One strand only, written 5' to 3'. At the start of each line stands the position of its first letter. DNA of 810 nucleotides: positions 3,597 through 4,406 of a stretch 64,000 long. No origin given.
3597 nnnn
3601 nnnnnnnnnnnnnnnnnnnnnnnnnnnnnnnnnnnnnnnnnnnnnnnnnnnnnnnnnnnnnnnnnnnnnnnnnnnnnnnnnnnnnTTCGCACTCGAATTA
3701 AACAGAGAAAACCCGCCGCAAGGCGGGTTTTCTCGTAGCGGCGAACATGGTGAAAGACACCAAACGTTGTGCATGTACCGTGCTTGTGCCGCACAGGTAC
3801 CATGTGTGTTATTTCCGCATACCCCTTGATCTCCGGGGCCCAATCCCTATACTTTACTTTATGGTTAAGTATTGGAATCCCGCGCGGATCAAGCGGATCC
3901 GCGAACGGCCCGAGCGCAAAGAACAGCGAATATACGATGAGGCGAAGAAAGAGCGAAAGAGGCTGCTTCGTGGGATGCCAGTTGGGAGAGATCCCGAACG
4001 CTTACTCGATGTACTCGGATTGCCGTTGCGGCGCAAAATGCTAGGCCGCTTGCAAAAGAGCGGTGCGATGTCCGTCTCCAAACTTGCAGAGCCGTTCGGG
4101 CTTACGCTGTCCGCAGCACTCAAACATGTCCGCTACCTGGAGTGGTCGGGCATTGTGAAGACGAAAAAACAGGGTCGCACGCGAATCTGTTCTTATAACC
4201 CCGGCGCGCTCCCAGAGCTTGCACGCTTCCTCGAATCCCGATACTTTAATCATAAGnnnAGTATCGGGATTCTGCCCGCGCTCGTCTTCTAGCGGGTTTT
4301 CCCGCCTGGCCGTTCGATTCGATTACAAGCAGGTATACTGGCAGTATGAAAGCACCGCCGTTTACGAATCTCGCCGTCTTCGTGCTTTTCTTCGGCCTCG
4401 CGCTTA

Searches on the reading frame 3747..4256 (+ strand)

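Call 21: search_protein_families(library=ncbifam, proteins=[window:3747-4256:+], max_evalue=0.01)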
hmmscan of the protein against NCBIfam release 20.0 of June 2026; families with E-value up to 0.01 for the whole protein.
window:3747-4256:+ (170 aa): 5 families
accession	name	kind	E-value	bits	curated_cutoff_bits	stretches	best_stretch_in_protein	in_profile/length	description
NF033788.1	HTH_metalloreg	subfamily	2.2e-14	53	55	1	85-158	3-76/77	metalloregulator ArsR/SmtB family transcription factor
TIGR01884.1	cas_HTH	subfamily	2.8e-05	23.6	60.2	1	97-150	146-198/202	CRISPR-associated CARF protein Csa3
NF033789.1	repress_SdpR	subfamily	4e-05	23.4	100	1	90-158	5-72/79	autorepressor SdpR family transcription factor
NF053602.1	Phr_regulator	exception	7.3e-05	22.4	320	1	84-140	3-58/191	heat shock transcription regulator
NF041413.1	ArsR_Rv2640c_fam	equivalog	0.0064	16.9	155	1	90-163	39-114/118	Rv2640c family ArsR-like transcriptional regulator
